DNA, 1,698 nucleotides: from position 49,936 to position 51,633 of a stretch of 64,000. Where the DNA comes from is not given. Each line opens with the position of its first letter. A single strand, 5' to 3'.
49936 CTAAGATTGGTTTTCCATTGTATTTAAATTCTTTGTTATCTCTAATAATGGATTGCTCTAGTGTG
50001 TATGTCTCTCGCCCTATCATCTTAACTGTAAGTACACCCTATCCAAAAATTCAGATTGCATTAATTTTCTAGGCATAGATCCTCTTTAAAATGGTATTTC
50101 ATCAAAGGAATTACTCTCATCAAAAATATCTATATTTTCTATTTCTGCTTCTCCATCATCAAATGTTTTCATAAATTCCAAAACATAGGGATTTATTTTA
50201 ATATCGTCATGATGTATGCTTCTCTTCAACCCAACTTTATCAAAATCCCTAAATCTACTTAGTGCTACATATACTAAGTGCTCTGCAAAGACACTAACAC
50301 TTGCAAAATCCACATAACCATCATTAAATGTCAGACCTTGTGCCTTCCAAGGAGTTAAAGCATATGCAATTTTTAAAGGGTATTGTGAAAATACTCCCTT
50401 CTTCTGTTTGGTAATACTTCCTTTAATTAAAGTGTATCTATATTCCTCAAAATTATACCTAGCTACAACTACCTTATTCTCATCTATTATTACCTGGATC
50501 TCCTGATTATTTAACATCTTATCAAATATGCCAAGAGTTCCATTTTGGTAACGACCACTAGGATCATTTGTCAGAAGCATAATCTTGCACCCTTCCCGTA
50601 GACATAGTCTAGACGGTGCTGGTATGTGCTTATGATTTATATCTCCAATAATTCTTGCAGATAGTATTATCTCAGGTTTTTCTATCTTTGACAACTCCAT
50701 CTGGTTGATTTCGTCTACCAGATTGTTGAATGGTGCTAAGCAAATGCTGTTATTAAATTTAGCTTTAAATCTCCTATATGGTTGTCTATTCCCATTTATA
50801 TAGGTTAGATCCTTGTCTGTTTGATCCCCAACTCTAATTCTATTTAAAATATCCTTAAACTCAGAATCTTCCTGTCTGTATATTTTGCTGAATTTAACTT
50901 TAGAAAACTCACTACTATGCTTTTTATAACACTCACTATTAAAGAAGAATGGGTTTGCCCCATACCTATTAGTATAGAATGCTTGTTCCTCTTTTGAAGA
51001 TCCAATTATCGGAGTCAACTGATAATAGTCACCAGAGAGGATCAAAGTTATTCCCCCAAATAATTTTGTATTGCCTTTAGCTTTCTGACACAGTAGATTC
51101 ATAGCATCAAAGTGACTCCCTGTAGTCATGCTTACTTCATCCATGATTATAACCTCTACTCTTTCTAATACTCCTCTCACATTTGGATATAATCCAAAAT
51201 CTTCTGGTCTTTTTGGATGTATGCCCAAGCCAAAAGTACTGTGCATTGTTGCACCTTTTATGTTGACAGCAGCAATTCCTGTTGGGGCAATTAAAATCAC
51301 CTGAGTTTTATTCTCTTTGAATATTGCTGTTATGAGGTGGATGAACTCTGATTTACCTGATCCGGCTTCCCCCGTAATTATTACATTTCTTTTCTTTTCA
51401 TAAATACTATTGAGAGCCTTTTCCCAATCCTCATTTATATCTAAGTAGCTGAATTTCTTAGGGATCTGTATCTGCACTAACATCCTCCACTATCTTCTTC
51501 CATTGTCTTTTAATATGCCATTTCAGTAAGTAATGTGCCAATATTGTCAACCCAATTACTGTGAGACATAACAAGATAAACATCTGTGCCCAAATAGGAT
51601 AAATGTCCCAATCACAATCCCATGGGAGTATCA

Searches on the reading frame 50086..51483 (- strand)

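Call 11: search_protein_families(library=phrogs, proteins=[window:50086-51483:-], max_evalue=0.001)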
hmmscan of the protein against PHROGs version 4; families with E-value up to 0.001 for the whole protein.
window:50086-51483:- (465 aa): 4 families
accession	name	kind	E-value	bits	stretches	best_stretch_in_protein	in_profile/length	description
phrog_325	-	DNA, RNA and nucleotide metabolism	5.6e-64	217.9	1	9-449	464-898/986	Dda-like helicase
phrog_30356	-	DNA, RNA and nucleotide metabolism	2.2e-38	132.8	1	21-346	9-325/823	helicase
phrog_4412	-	DNA, RNA and nucleotide metabolism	2.2e-18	67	1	16-159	331-463/743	exonuclease V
phrog_25471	-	unknown function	1.7e-05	25.9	0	26-80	16-73/162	-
